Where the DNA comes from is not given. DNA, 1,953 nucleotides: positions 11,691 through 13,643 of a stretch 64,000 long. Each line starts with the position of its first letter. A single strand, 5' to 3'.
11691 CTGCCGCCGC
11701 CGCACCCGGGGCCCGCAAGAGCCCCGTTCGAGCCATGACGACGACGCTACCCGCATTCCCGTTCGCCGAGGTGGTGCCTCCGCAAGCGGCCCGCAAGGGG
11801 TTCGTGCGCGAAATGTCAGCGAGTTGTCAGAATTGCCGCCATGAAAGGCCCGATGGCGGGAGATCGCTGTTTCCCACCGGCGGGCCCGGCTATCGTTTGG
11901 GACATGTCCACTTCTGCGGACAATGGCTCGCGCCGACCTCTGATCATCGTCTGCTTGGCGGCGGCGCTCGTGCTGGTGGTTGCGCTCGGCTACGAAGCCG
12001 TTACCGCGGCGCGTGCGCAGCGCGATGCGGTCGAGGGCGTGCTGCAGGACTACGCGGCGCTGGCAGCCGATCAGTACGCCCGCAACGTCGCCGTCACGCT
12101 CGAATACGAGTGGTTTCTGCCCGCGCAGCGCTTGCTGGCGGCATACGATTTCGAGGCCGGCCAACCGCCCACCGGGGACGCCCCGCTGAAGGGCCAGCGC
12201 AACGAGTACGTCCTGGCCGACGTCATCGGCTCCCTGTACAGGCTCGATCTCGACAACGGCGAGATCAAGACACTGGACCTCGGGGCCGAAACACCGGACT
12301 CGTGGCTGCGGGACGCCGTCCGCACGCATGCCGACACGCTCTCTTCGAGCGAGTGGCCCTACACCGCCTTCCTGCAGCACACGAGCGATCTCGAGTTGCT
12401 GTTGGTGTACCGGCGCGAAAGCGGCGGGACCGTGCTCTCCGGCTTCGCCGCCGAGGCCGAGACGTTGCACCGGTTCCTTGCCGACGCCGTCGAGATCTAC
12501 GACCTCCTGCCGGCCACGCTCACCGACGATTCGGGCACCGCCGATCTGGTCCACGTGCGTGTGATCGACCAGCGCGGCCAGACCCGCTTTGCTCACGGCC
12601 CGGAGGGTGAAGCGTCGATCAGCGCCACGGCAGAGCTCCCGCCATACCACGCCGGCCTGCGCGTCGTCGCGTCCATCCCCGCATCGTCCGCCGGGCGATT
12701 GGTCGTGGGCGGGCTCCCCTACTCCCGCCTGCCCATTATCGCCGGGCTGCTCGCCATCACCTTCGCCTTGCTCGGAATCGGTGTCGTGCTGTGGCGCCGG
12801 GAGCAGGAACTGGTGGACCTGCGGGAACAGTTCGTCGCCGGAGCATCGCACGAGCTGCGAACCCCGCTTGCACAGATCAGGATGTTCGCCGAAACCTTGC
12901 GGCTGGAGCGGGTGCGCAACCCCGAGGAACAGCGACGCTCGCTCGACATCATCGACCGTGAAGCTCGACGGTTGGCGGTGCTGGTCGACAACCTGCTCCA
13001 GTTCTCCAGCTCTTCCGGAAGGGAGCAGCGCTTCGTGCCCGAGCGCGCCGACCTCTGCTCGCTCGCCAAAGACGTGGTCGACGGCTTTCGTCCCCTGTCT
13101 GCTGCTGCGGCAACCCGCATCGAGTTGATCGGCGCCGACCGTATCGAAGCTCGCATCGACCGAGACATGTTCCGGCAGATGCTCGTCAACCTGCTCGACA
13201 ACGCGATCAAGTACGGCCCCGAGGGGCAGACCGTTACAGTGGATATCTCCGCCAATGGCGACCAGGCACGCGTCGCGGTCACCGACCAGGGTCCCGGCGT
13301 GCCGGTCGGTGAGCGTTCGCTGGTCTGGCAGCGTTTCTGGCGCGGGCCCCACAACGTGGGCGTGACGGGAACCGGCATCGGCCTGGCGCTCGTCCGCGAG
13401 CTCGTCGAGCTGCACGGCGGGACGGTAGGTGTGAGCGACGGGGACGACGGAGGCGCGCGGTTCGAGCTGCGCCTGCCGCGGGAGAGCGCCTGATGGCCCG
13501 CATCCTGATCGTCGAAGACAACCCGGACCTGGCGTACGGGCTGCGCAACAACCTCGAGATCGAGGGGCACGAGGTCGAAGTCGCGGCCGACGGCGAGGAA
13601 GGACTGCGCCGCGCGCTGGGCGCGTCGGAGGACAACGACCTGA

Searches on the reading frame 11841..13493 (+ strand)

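Call 47: search_protein_families(library=pfam, proteins=[window:11841-13493:+], max_evalue=0.001)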
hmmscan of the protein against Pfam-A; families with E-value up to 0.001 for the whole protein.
window:11841-13493:+ (550 aa): 2 families
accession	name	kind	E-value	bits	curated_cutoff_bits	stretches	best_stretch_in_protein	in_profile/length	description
PF02518.31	HATPase_c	-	6.6e-27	94.6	26.4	1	440-548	2-110/111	Histidine kinase-, DNA gyrase B-, and HSP90-like ATPase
PF00512.31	HisKA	-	8.1e-20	71.1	26.9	1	328-391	2-63/66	His Kinase A (phospho-acceptor) domain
